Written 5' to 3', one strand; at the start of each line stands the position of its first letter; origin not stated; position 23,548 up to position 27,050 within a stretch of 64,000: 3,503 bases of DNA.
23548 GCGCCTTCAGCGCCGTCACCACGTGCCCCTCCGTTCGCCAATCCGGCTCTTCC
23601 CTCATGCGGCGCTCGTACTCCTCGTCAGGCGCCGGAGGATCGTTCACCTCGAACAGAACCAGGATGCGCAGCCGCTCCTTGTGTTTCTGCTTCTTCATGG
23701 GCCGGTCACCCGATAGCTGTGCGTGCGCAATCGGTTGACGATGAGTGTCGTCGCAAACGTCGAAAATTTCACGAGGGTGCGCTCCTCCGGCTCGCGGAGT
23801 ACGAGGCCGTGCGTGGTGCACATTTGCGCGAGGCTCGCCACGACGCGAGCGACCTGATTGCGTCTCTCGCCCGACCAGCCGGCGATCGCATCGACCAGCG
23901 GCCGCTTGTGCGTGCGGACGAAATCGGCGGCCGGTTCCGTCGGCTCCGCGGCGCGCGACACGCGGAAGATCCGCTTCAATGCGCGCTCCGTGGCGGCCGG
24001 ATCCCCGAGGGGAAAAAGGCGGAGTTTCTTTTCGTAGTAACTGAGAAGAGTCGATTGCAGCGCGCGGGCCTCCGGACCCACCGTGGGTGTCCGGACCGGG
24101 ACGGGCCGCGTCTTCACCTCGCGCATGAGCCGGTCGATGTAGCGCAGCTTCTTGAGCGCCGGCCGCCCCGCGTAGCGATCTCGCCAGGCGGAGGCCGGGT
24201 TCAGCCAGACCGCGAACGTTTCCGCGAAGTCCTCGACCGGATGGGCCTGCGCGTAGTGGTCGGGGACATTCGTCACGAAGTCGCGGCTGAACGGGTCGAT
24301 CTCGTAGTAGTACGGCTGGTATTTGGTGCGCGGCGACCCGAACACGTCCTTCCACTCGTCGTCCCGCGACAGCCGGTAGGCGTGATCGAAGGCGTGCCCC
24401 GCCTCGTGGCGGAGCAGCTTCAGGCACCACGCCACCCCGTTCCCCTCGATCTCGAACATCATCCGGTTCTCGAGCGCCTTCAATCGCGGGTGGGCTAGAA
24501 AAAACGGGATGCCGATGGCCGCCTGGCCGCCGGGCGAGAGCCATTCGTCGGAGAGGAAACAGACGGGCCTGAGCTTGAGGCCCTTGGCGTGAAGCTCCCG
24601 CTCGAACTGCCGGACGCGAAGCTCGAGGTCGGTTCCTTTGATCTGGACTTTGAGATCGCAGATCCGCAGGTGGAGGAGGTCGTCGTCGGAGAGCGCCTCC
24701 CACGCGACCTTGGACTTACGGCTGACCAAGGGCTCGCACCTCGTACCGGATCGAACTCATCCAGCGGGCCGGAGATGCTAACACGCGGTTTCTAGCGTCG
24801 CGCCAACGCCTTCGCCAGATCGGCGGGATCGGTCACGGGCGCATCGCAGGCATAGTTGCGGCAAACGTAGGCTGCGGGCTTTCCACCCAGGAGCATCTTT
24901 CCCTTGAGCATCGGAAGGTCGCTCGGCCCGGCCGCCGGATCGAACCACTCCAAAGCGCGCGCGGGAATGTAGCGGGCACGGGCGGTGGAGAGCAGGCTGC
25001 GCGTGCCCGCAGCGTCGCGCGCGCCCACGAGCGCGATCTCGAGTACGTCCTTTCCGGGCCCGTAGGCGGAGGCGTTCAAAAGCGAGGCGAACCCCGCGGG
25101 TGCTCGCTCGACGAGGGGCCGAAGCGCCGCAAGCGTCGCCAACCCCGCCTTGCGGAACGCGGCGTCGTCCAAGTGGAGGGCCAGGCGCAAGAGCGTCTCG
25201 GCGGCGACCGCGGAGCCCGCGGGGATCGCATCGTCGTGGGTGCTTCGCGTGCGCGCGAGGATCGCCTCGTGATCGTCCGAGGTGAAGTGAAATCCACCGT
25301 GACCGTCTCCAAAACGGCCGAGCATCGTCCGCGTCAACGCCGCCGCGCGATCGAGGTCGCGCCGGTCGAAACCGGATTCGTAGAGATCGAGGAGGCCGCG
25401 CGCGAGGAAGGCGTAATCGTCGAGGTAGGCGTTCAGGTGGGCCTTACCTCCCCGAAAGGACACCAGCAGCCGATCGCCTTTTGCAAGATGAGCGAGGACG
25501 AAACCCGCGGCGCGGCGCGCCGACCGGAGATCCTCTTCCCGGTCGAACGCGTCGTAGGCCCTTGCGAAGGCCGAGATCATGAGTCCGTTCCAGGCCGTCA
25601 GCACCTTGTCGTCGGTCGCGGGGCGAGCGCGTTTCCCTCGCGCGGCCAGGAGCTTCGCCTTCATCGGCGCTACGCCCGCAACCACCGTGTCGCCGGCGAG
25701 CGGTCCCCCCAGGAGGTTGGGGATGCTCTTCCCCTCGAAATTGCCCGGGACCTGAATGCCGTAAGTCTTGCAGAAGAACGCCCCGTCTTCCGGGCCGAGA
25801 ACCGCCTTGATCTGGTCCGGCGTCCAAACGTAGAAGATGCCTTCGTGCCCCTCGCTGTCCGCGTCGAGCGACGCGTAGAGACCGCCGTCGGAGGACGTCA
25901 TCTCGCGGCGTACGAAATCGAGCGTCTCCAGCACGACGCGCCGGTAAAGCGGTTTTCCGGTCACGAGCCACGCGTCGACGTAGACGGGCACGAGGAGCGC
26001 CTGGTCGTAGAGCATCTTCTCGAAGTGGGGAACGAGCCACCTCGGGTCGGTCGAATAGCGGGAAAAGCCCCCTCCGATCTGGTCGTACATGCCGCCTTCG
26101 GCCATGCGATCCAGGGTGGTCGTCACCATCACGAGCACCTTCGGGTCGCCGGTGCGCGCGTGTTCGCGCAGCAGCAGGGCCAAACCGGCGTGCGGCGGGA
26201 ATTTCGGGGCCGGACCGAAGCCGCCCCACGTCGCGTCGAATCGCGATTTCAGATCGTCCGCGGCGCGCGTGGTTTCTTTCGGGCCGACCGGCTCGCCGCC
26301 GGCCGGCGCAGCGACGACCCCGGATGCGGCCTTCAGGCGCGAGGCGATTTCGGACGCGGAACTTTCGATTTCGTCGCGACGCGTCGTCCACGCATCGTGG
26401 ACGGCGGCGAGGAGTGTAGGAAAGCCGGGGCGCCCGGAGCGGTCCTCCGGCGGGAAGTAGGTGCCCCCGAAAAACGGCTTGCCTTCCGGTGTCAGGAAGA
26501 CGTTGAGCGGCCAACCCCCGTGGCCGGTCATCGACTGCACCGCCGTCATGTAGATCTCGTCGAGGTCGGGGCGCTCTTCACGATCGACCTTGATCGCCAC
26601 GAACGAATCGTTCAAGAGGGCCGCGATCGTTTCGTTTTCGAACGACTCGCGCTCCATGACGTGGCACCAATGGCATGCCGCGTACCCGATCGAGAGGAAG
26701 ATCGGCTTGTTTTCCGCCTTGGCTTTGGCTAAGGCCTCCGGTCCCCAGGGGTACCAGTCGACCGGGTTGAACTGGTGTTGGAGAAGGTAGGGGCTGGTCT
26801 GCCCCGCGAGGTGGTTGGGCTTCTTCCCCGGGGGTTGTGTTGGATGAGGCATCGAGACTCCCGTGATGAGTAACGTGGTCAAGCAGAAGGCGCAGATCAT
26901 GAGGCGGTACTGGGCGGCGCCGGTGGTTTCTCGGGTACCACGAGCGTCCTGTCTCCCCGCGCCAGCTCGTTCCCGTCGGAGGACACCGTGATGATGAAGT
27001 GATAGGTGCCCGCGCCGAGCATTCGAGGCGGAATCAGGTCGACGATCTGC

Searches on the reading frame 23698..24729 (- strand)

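Call 16: search_protein_families(library=pfam, proteins=[window:23698-24729:-], max_evalue=0.00001)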
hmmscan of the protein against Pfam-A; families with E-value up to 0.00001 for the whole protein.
window:23698-24729:- (344 aa): 1 family
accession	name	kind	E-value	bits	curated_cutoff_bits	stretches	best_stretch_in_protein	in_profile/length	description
PF15887.11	Peptidase_Mx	-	1.1e-08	35.3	27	1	106-177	90-165/236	Putative zinc-binding metallo-peptidase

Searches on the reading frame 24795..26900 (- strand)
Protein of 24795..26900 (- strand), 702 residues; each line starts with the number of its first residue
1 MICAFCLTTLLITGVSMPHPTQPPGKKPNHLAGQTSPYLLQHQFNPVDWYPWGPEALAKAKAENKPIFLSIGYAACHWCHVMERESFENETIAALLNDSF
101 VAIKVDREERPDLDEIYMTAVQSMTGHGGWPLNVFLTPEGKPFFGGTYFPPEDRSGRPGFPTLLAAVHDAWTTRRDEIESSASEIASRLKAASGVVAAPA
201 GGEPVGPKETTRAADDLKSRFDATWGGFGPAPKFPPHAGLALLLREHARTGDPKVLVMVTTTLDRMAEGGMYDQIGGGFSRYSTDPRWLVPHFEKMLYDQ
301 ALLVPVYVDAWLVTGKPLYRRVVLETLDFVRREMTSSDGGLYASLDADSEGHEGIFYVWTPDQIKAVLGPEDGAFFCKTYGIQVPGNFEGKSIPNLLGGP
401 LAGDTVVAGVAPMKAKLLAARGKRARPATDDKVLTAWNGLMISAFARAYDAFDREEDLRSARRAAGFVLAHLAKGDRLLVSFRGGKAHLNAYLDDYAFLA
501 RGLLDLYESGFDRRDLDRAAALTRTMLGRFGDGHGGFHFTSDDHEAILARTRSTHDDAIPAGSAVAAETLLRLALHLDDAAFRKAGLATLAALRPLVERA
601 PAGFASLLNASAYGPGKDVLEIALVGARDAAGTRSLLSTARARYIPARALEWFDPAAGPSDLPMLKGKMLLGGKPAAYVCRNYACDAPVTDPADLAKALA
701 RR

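Call 60: search_protein_families(library=pfam, proteins=[window:24795-26900:-], max_evalue=0.00001)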
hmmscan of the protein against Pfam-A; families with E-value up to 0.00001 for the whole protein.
window:24795-26900:- (702 aa): 2 families
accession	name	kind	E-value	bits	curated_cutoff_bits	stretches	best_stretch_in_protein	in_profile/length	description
PF03190.21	Thioredox_DsbH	-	4e-78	261.4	27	1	29-189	2-162/163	Protein of unknown function, DUF255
PF13899.12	Thioredoxin_7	-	3.6e-12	46.7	27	1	48-138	1-83/83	Thioredoxin-like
